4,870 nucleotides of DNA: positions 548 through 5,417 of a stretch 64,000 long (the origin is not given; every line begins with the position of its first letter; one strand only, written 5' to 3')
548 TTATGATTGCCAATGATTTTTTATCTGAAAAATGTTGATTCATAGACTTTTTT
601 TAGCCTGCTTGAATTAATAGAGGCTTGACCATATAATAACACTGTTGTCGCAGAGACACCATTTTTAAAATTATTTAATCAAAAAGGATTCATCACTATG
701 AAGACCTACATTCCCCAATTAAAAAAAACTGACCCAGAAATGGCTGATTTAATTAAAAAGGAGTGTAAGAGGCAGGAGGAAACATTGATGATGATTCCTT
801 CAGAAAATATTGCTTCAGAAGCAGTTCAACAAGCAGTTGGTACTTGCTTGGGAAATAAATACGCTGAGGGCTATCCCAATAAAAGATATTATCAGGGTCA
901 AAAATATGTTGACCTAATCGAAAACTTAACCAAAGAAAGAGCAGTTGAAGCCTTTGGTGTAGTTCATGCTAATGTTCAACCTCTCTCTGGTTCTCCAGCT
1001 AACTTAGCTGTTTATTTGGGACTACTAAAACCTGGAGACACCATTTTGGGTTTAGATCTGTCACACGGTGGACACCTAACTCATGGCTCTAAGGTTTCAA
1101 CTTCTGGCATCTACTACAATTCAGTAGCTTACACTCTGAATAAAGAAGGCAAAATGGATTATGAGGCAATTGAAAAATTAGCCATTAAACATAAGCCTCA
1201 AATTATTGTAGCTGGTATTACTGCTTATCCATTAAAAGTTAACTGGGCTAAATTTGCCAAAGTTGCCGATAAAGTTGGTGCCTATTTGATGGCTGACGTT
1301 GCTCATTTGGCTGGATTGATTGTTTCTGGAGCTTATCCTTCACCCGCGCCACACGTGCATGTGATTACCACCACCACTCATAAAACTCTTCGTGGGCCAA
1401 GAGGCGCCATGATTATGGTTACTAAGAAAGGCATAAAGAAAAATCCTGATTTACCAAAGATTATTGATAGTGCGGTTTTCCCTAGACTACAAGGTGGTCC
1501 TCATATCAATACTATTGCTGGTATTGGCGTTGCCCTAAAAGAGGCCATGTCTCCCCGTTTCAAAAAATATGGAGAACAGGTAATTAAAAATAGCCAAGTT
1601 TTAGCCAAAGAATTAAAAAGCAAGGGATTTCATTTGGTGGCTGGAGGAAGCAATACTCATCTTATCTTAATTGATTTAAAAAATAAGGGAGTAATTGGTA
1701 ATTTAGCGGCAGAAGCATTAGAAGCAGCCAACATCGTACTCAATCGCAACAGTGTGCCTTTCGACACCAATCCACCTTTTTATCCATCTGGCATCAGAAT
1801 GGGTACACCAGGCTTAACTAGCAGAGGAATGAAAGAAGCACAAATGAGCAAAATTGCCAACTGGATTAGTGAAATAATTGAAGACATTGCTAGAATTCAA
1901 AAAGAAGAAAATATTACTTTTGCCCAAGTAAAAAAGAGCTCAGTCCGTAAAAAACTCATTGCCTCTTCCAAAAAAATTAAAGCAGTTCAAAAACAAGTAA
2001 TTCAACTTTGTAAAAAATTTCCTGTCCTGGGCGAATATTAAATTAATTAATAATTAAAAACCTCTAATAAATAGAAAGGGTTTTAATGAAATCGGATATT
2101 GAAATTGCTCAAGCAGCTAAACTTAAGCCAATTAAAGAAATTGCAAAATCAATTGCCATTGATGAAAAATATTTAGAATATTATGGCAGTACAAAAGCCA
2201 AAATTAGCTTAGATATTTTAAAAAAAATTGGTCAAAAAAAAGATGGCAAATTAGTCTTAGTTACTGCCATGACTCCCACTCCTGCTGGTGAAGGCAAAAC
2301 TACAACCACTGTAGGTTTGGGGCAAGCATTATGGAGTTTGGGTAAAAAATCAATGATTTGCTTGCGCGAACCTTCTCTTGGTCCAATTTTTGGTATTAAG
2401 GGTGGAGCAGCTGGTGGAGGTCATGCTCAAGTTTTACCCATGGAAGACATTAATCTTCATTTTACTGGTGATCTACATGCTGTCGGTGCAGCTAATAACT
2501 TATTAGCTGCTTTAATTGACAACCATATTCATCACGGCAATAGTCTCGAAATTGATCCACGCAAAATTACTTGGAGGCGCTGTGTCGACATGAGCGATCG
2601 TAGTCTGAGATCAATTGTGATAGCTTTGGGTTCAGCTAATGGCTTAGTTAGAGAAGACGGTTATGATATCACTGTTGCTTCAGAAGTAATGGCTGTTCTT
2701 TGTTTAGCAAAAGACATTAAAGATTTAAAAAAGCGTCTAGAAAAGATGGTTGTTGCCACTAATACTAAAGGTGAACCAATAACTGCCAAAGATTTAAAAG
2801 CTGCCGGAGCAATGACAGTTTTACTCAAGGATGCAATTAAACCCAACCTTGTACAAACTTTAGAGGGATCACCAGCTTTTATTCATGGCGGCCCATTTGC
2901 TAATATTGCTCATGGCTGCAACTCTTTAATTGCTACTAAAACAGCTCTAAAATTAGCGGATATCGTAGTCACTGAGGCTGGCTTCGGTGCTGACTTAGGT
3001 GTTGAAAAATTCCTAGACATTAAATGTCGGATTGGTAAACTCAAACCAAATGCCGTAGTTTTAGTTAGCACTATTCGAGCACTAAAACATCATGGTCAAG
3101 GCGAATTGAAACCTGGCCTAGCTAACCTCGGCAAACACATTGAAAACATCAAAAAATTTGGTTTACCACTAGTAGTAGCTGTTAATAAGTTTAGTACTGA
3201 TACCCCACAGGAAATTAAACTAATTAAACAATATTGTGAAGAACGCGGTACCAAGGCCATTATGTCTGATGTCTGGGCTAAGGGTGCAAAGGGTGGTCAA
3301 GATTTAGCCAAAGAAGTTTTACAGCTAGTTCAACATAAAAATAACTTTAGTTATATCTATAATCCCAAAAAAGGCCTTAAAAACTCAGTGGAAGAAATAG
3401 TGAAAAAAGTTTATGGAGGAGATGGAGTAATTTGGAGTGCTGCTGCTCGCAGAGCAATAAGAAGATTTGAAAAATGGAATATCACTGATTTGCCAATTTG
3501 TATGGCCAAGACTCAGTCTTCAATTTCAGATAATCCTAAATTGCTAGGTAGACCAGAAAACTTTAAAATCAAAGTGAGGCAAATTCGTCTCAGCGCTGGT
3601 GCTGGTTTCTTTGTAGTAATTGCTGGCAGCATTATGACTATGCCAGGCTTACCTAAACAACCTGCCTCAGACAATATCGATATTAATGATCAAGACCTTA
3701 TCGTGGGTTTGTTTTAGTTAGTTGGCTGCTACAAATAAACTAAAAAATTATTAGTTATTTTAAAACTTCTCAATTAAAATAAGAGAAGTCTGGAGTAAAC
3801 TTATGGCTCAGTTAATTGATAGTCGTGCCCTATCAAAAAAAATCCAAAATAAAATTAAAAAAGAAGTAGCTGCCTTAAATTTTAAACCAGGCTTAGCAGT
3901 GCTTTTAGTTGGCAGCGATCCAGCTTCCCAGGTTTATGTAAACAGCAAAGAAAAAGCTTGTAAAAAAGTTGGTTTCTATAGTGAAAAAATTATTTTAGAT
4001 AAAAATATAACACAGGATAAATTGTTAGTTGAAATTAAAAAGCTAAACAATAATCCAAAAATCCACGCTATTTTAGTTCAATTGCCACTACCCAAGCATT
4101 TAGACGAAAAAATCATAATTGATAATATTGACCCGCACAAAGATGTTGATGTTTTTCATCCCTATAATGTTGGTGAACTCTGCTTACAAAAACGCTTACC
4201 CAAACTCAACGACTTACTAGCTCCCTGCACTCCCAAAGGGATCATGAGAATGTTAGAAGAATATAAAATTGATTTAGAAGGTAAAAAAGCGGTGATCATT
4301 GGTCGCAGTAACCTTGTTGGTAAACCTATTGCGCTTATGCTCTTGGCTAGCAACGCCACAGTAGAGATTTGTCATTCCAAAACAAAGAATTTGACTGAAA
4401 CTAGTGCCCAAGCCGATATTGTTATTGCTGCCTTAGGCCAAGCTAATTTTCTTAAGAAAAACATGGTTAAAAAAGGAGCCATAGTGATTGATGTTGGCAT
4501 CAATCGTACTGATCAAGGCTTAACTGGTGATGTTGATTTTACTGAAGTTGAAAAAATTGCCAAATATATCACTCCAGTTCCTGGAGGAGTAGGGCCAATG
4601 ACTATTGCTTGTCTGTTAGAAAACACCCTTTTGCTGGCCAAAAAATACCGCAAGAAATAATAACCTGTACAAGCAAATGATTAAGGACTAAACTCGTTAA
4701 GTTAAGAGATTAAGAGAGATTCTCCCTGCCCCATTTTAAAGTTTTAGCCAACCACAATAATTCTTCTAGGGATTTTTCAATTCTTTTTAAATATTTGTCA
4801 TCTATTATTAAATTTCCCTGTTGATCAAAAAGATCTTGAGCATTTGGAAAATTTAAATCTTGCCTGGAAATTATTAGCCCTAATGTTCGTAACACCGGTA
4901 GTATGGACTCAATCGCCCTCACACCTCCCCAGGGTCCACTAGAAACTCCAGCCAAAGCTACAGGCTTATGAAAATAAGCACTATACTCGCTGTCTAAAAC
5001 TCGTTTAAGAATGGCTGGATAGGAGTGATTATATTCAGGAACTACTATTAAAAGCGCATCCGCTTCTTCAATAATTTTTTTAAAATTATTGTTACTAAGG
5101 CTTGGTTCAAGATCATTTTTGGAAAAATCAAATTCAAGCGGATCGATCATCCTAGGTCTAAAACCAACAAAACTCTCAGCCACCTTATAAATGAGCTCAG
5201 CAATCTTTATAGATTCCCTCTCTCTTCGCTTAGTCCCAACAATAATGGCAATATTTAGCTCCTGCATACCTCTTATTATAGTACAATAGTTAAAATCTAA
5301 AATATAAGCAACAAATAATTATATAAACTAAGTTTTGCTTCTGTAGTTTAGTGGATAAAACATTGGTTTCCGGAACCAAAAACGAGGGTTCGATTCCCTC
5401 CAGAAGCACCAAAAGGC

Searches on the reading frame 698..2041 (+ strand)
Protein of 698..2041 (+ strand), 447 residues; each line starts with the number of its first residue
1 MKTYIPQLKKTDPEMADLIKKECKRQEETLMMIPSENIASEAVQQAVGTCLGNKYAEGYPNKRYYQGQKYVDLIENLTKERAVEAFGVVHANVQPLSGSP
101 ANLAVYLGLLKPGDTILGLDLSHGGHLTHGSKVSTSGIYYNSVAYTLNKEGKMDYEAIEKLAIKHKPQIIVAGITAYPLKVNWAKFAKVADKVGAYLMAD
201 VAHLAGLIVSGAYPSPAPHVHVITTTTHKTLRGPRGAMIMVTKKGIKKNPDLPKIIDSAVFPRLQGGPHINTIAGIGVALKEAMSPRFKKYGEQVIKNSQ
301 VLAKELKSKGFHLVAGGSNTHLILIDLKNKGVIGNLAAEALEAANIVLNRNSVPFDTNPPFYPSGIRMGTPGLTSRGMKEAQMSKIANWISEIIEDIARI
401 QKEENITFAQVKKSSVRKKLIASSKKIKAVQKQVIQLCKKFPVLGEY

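Call 31: search_protein_families(library=pfam, proteins=[window:698-2041:+], max_evalue=0.001)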
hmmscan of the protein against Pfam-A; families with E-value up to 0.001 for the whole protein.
window:698-2041:+ (447 aa): 3 families
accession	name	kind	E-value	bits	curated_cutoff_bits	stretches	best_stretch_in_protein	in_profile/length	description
PF00464.25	SHMT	-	2.5e-154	514.2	27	1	8-390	1-399/399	Serine hydroxymethyltransferase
PF00155.27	Aminotran_1_2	-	4.7e-08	33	19.7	1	88-381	63-357/361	Aminotransferase class I and II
PF01212.27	Beta_elim_lyase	-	2.9e-05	24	27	1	80-351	39-275/288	Beta-eliminating lyase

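Call 40: find_encoding_contigs(protein=window:698-2041:+, flank=10000, max_places=1)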
Protein window:698-2041:+ (447 aa): 4 contigs read that carry it; 1 place shown.
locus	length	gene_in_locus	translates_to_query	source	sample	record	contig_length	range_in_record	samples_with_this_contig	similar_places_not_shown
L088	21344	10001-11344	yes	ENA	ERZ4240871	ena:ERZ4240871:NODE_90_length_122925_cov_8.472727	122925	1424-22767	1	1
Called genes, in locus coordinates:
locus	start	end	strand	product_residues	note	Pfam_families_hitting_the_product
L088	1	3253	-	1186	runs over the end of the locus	PF07719:TPR_2 (faint), PF14559:TPR_19 (faint), PF00515:TPR_1 (faint), PF01535:PPR (faint), PF13174:TPR_6 (faint), PF13176:TPR_7 (faint), PF13181:TPR_8 (faint), PF13424:TPR_12 (faint), +1 more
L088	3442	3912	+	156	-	PF18931:DUF5680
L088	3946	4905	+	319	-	PF13489:Methyltransf_23 (faint)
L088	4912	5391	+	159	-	PF00293:NUDIX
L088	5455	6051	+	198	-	PF00300:His_Phos_1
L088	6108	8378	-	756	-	-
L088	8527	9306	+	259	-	PF04402:SIMPL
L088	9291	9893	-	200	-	PF01812:5-FTHF_cyc-lig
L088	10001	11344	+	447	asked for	PF00464:SHMT, PF00155:Aminotran_1_2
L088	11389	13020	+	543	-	PF01268:FTHFS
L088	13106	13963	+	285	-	PF00763:THF_DHG_CYH, PF00809:Pterin_bind (faint), PF02882:THF_DHG_CYH_C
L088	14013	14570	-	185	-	PF03358:FMN_red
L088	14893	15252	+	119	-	PF00076:RRM_1, PF28441:RRM_11 (weak)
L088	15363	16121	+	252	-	PF00932:LTD (faint)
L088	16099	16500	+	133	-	PF04892:VanZ-LLP1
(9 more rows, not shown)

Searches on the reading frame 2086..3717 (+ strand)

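Call 31: search_protein_families(library=pfam, proteins=[window:2086-3717:+], max_evalue=0.001)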
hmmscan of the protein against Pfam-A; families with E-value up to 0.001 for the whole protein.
window:2086-3717:+ (543 aa): 1 family
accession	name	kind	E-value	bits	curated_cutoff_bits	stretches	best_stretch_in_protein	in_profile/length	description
PF01268.25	FTHFS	-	8.1e-256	850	27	1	2-543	1-556/556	Formate--tetrahydrofolate ligase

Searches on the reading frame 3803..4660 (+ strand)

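Call 31: search_protein_families(library=pfam, proteins=[window:3803-4660:+], max_evalue=0.001)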
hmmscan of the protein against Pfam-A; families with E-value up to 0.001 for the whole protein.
window:3803-4660:+ (285 aa): 3 families
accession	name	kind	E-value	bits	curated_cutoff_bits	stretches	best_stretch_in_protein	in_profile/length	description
PF02882.25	THF_DHG_CYH_C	-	3.9e-69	231.5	27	1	119-281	1-158/160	Tetrahydrofolate dehydrogenase/cyclohydrolase, NAD(P)-binding domain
PF00763.28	THF_DHG_CYH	-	6.2e-40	136.5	32.8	1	5-116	1-115/115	Tetrahydrofolate dehydrogenase/cyclohydrolase, catalytic domain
PF00809.28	Pterin_bind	-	5.4e-06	26.7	25.5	0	196-257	5-66/244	Pterin binding enzyme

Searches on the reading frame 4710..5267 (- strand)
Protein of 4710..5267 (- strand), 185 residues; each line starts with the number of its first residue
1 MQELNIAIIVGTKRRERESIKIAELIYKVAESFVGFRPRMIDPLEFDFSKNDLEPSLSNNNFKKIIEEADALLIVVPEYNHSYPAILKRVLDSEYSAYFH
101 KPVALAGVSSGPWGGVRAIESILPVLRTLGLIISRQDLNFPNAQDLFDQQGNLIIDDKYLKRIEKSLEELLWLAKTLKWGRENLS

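Call 31: search_protein_families(library=pfam, proteins=[window:4710-5267:-], max_evalue=0.001)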
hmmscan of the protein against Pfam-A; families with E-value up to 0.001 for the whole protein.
window:4710-5267:- (185 aa): 2 families
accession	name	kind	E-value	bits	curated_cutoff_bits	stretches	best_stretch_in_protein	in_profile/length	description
PF03358.20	FMN_red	-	2.6e-22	79.5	24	1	5-144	2-151/152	NADPH-dependent FMN reductase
PF02525.22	Flavodoxin_2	-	9.6e-05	22.6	27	1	64-98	73-107/198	Flavodoxin-like fold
